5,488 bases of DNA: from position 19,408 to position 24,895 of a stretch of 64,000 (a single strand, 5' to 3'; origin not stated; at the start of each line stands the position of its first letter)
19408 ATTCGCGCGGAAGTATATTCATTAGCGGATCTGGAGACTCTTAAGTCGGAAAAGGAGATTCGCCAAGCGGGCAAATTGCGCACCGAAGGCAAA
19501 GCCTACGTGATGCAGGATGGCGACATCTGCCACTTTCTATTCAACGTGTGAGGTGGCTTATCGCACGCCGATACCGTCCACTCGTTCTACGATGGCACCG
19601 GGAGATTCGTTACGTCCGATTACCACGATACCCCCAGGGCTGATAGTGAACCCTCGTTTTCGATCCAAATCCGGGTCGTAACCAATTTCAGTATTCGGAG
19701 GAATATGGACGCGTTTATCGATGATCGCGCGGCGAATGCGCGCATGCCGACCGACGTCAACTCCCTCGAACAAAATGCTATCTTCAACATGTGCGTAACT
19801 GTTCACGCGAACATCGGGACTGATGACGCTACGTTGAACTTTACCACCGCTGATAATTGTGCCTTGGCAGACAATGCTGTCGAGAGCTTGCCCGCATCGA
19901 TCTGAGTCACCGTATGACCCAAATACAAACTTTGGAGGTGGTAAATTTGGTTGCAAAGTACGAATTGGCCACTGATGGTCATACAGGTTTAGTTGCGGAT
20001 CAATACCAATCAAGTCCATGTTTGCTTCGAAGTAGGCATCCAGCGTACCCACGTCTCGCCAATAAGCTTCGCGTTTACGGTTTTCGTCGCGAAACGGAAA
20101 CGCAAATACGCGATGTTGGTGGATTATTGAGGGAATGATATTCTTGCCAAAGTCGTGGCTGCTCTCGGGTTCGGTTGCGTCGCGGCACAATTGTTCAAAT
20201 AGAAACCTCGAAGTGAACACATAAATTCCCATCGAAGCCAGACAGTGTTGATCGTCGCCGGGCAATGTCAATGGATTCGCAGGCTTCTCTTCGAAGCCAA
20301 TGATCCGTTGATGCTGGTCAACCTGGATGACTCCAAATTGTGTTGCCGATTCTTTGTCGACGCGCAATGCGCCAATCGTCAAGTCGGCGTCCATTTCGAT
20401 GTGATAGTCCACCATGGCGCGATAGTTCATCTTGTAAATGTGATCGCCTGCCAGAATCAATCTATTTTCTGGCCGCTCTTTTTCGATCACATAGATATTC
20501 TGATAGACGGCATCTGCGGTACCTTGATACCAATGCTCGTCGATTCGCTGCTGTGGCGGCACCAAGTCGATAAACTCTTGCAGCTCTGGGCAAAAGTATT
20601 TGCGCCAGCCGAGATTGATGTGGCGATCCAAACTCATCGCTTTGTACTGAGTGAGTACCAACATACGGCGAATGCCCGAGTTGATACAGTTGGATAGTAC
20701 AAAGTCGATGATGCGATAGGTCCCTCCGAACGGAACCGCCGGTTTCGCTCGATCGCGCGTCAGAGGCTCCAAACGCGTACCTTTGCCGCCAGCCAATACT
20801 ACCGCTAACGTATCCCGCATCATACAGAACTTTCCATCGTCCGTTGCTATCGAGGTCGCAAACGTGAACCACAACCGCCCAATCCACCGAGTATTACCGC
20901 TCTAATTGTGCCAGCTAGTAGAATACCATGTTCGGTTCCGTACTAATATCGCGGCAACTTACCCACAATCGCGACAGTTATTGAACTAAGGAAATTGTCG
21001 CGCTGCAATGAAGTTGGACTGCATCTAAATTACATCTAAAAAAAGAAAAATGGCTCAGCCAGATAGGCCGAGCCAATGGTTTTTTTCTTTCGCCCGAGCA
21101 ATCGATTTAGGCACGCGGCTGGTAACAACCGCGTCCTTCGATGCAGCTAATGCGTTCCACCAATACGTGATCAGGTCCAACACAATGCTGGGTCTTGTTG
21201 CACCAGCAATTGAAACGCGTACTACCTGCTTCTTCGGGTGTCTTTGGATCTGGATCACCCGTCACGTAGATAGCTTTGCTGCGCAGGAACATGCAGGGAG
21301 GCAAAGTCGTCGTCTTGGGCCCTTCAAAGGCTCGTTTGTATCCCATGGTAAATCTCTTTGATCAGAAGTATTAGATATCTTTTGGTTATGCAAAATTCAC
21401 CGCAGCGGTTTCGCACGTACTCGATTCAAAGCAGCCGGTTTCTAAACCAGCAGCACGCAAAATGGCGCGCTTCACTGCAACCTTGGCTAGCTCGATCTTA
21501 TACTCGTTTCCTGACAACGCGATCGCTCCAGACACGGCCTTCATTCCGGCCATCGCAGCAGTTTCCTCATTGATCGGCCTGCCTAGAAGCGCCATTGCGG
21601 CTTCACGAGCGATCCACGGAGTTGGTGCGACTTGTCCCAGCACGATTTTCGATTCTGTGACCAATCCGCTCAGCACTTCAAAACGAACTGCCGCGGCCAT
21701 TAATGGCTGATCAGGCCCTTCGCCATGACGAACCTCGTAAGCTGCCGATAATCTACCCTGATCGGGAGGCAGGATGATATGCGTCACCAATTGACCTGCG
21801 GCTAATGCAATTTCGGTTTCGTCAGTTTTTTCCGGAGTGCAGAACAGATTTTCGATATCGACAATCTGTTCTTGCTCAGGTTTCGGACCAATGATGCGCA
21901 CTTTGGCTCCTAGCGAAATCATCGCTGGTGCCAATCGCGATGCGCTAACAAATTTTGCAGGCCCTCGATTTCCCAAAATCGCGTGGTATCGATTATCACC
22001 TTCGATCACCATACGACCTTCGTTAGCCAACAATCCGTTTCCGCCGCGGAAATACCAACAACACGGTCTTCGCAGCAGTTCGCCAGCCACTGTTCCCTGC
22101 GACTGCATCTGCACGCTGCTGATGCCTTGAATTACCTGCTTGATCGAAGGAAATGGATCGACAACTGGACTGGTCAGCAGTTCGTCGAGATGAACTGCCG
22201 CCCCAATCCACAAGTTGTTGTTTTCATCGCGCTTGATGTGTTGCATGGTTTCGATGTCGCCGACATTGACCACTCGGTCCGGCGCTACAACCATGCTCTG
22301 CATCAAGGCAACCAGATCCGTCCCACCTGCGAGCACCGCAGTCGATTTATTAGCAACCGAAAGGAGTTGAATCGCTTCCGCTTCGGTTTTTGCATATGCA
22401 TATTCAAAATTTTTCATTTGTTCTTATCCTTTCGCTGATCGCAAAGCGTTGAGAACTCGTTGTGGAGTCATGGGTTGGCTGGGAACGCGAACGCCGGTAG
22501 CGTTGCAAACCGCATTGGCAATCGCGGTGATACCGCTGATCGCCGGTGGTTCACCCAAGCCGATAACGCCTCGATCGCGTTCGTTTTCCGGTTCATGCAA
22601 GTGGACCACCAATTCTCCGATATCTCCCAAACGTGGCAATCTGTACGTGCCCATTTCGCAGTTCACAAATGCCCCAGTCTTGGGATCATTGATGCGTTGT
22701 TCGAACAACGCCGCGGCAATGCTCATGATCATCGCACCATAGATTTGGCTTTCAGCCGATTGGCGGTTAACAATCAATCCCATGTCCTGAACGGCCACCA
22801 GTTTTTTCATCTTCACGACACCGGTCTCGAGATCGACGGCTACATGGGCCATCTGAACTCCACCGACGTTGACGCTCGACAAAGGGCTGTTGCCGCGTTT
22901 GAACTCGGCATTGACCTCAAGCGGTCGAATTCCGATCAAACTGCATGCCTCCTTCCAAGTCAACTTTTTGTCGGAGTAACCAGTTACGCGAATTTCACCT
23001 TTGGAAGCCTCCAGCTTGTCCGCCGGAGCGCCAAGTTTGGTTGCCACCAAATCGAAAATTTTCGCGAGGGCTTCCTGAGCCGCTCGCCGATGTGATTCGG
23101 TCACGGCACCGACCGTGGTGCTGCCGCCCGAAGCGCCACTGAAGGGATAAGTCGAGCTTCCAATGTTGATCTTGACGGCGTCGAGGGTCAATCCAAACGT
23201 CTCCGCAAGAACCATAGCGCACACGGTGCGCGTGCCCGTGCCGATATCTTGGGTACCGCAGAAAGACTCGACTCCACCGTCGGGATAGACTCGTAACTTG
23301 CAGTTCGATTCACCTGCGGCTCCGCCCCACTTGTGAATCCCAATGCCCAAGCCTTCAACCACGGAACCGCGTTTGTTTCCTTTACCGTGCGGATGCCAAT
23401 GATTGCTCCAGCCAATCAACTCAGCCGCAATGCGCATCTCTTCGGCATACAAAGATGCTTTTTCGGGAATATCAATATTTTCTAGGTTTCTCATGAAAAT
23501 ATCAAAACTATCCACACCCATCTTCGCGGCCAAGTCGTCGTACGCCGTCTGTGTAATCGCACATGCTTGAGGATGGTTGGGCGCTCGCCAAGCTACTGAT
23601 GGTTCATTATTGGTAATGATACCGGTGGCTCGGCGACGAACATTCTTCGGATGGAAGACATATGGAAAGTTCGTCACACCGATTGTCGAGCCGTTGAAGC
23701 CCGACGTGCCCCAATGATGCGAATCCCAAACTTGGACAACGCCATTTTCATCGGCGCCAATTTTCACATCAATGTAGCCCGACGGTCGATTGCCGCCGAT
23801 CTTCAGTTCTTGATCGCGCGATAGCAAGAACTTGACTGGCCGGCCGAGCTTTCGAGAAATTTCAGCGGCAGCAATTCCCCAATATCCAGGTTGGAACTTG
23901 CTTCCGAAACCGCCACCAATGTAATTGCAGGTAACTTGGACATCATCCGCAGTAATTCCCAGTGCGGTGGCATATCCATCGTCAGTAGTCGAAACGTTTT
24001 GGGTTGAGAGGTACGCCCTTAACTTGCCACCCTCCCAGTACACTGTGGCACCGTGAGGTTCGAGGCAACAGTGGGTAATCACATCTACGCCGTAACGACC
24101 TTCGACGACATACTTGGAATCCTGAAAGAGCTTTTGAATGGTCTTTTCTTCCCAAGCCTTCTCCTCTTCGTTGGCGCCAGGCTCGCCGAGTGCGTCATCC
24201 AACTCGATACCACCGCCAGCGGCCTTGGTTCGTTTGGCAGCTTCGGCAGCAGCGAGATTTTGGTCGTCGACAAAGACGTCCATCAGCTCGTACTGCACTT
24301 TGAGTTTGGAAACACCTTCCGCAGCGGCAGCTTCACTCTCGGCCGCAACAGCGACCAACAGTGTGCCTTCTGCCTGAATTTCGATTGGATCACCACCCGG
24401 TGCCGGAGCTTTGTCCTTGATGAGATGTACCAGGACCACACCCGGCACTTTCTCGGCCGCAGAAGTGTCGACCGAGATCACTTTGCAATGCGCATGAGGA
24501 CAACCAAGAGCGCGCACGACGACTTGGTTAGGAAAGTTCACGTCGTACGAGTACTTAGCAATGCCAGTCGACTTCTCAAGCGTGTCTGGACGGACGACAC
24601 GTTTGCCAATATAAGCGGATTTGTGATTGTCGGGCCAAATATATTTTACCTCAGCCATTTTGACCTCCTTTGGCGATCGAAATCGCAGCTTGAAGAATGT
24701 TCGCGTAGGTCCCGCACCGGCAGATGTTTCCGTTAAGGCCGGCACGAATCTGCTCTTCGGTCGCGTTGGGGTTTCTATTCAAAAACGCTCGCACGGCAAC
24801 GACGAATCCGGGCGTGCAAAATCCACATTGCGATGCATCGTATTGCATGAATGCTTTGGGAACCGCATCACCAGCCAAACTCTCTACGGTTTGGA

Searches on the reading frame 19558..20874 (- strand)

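Call 86: search_protein_families(library=pfam, proteins=[window:19558-20874:-], max_evalue=0.00001)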
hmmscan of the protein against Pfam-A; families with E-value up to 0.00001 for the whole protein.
window:19558-20874:- (438 aa): 4 families
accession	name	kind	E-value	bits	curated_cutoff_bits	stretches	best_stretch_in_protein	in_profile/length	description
PF00483.29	NTP_transferase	-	1.9e-63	214.8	21.2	1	24-288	2-242/245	Nucleotidyl transferase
PF24894.1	Hexapep_GlmU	-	1.4e-38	131.6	23.3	1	312-419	1-104/104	GlmU-like, C-terminal hexapeptide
PF25247.1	LbH_GLGC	-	1.2e-08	35.5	27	0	372-422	74-127/135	GLGC left-handed parallel beta-helix domain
PF25084.1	LbH_EIF2B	-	5.3e-08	33.3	54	1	333-397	22-87/105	EIF2B subunit epsilon LbH domain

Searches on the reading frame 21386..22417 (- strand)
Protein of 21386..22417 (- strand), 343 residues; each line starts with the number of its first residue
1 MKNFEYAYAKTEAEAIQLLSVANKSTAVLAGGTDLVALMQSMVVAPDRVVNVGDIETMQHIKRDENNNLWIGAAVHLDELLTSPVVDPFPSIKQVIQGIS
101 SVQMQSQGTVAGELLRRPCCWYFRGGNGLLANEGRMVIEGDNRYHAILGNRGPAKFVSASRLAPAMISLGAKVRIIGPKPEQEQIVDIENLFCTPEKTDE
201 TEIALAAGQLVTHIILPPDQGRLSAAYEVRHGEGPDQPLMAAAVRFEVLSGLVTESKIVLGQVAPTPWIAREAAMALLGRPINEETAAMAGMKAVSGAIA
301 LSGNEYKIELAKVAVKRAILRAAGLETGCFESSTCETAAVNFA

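Call 86: search_protein_families(library=pfam, proteins=[window:21386-22417:-], max_evalue=0.00001)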
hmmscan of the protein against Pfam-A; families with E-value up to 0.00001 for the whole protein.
window:21386-22417:- (343 aa): 2 families
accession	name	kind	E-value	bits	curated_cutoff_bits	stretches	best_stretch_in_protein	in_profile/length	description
PF00941.27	FAD_binding_5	-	4.7e-27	95.3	27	1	3-217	2-168/170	FAD binding domain in molybdopterin dehydrogenase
PF03450.22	CO_deh_flav_C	-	7.4e-12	45.8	25.5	1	226-321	2-101/102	CO dehydrogenase flavoprotein C-terminal domain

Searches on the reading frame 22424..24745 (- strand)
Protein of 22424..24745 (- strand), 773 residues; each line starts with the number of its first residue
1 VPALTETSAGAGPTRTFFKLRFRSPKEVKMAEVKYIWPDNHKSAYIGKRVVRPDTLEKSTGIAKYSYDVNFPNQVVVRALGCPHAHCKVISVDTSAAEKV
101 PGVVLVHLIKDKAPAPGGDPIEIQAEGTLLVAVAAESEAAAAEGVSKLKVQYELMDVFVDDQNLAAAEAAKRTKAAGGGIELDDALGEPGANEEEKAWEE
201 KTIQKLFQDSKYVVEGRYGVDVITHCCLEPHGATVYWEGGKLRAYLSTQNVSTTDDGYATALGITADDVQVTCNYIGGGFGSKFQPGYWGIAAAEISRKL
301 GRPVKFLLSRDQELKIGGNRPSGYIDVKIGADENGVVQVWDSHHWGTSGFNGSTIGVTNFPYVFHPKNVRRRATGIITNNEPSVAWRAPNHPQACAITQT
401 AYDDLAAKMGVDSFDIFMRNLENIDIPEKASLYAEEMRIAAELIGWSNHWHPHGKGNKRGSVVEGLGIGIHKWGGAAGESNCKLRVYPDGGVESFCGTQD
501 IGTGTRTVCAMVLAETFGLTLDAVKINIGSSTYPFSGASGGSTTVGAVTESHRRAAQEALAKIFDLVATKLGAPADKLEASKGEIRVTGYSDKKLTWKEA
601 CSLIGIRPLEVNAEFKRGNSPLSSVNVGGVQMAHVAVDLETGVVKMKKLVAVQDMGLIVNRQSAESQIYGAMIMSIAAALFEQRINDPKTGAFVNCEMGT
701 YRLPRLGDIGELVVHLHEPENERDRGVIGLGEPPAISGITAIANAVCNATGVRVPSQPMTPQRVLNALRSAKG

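Call 86: search_protein_families(library=pfam, proteins=[window:22424-24745:-], max_evalue=0.00001)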
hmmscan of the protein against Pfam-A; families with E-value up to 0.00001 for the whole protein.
window:22424-24745:- (773 aa): 3 families
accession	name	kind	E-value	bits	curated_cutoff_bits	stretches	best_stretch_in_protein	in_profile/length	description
PF20256.3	MoCoBD_2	-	1.2e-50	173.1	27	1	442-709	4-282/283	Molybdopterin cofactor-binding domain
PF02738.23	MoCoBD_1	-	3.1e-45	154.6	27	1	197-421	12-244/244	Molybdopterin cofactor-binding domain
PF01315.27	Ald_Xan_dh_C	-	7.9e-10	39.5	31.3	1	60-153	1-107/110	Aldehyde oxidase and xanthine dehydrogenase, a/b hammerhead domain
